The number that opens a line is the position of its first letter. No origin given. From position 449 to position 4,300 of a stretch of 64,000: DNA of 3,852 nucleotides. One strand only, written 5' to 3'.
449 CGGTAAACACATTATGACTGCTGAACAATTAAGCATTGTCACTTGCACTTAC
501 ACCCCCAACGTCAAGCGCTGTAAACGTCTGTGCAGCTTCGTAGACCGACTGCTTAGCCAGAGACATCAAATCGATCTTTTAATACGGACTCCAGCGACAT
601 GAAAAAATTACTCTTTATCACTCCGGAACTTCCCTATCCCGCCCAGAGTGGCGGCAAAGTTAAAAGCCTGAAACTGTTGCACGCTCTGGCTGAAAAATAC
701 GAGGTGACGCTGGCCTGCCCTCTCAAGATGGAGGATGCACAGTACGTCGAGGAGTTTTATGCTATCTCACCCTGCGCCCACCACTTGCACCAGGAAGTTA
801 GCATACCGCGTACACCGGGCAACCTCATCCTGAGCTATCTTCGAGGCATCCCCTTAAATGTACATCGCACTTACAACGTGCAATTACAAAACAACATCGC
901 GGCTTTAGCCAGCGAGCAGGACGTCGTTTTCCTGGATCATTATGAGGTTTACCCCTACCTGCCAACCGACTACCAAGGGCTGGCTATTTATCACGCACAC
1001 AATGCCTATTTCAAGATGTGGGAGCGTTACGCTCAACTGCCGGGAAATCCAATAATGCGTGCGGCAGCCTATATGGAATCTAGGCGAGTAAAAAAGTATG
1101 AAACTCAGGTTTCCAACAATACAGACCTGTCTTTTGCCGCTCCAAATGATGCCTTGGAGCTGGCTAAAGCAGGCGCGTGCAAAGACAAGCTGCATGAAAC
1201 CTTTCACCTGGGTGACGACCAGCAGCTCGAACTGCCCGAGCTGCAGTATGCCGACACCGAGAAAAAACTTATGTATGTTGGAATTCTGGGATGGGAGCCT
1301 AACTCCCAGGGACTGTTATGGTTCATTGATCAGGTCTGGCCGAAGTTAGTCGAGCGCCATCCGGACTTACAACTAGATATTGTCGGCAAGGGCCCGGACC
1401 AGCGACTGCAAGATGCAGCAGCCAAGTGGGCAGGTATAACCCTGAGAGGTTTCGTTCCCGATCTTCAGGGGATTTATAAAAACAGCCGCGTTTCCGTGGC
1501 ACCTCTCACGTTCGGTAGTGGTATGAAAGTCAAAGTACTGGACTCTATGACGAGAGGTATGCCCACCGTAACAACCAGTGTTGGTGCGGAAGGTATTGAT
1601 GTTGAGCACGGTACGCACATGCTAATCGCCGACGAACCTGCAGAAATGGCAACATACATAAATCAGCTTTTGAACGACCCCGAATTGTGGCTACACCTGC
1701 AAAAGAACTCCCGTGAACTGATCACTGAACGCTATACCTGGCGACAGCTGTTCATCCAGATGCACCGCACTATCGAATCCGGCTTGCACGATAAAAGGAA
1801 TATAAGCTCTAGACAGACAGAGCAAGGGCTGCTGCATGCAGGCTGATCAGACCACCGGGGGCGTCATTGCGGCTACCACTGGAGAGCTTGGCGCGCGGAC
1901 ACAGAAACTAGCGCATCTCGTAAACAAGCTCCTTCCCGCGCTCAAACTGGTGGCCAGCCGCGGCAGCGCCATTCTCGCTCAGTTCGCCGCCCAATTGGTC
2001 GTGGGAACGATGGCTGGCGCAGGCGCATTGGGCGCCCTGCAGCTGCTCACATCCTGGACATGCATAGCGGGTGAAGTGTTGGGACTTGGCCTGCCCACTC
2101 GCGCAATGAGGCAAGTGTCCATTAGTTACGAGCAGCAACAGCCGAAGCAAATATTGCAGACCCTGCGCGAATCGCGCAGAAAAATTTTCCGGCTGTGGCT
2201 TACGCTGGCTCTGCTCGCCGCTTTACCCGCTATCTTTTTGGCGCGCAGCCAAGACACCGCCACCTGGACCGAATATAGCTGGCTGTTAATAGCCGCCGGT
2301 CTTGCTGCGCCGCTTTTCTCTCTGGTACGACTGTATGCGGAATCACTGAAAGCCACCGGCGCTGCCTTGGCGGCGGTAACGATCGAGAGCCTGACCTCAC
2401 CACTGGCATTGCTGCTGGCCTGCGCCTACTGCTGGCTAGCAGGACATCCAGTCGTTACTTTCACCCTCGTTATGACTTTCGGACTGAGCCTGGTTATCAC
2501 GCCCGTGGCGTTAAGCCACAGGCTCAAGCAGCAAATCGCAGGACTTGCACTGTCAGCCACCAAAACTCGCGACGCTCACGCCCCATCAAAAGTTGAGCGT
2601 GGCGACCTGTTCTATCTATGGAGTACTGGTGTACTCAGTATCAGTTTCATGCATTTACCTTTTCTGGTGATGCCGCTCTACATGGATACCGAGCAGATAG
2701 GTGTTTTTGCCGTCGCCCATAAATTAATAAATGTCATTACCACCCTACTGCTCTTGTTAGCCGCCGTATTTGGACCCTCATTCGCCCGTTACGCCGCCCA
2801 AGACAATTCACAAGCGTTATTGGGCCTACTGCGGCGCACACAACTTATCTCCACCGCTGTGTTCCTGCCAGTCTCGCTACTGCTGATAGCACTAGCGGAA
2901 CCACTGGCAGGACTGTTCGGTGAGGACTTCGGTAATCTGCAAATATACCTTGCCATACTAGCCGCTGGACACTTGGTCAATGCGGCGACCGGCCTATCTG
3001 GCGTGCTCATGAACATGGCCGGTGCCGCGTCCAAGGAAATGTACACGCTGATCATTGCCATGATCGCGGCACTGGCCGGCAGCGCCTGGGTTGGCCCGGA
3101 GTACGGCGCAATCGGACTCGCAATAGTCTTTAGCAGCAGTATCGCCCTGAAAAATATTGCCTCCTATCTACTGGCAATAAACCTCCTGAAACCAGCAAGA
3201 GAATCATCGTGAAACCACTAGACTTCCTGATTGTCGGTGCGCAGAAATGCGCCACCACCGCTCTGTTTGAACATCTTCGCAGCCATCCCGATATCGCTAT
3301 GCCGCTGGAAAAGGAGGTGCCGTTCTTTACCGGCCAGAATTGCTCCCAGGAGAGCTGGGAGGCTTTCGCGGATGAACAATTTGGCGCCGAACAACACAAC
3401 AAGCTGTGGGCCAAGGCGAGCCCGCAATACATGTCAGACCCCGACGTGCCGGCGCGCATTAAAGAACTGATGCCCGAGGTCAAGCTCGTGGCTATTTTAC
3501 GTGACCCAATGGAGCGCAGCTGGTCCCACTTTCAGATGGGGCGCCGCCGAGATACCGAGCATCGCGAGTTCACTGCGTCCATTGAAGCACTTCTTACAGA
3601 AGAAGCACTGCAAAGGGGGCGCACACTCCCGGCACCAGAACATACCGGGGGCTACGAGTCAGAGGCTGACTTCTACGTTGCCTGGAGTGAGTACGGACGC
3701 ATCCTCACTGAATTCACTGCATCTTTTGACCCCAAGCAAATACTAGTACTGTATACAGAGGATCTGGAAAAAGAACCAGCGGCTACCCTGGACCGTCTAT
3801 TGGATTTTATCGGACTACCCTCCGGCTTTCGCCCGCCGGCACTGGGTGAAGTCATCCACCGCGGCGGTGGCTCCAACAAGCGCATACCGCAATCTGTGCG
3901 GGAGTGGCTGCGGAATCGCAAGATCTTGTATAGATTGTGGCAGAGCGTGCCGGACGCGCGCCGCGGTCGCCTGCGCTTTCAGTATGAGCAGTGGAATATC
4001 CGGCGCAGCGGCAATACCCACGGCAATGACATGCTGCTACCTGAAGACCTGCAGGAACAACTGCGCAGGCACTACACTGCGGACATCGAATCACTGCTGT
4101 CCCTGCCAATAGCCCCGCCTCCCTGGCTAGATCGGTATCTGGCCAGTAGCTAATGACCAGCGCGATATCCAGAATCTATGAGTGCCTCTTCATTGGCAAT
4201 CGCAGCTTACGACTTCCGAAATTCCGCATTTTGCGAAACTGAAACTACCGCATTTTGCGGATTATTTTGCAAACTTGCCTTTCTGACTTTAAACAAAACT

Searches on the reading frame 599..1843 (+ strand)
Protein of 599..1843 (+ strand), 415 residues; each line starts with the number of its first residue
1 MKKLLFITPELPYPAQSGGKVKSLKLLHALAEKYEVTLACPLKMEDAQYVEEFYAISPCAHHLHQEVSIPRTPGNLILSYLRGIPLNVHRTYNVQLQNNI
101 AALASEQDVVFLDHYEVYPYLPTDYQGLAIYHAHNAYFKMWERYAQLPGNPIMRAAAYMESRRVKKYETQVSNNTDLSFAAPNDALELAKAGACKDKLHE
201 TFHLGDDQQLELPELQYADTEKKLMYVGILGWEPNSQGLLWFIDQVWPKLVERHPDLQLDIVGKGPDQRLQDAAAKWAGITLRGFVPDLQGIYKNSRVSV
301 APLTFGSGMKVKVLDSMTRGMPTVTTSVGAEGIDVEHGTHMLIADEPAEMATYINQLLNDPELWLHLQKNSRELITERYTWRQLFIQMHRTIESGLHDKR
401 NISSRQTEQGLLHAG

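Call 6: search_protein_families(library=pfam, proteins=[window:599-1843:+], max_evalue=0.001)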
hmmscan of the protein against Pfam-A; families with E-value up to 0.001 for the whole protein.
window:599-1843:+ (415 aa): 3 families
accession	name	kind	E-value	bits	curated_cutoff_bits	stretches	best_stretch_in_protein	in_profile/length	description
PF13692.12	Glyco_trans_1_4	-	1e-26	94.4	27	1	222-360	2-142/142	Glycosyl transferases group 1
PF00534.26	Glycos_transf_1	-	6.8e-13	48.9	26.4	1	214-373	8-171/172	Glycosyl transferases group 1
PF13524.12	Glyco_trans_1_2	-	8e-07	29.5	25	1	251-387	9-141/144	Glycosyl transferase-like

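Call 73: search_protein_families(library=ncbifam, proteins=[window:599-1843:+], max_evalue=0.00001)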
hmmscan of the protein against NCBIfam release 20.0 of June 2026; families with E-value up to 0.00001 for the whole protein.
window:599-1843:+ (415 aa): 4 families
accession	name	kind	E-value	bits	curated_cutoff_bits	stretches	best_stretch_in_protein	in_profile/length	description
TIGR03087.1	stp1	hypoth_equivalog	1.1e-50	172.9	316.65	1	4-392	1-394/397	TIGR03087 family PEP-CTERM/XrtA system glycosyltransferase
TIGR03088.1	stp2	hypoth_equivalog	6.8e-09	35.2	409.05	1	217-384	190-362/374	TIGR03088 family PEP-CTERM/XrtA system glycosyltransferase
TIGR04063.1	stp3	hypoth_equivalog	1.2e-07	31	442.05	1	228-384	217-384/397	TIGR04063 family PEP-CTERM/XrtA system glycosyltransferase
NF041876.1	EPS_EpsE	equivalog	4.1e-07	29.6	400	1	308-382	307-383/389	exopolysaccharide biosynthesis GT4 family glycosyltransferase EpsE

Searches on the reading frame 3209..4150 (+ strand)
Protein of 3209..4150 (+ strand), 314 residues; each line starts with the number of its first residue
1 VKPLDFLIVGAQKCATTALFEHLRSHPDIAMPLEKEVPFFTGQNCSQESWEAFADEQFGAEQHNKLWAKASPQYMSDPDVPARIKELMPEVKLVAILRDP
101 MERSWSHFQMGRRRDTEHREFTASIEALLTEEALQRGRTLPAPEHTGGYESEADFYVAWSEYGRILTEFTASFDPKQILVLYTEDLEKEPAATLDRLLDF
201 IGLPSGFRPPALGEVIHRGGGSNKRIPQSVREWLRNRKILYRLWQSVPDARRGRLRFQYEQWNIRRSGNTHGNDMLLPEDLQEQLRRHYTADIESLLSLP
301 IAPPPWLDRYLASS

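Call 6: search_protein_families(library=pfam, proteins=[window:3209-4150:+], max_evalue=0.001)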
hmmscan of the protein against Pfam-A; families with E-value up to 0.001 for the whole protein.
window:3209-4150:+ (314 aa): 2 families
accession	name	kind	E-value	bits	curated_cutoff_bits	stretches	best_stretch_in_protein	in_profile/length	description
PF13469.12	Sulfotransfer_3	-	5.4e-16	59.9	27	1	152-204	162-213/216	Sulfotransferase family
PF00685.33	Sulfotransfer_1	-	4e-12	46.5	22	1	5-204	3-182/255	Sulfotransferase domain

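Call 73: search_protein_families(library=ncbifam, proteins=[window:3209-4150:+], max_evalue=0.00001)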
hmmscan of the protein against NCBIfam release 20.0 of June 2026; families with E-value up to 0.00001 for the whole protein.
window:3209-4150:+ (314 aa): 0 families
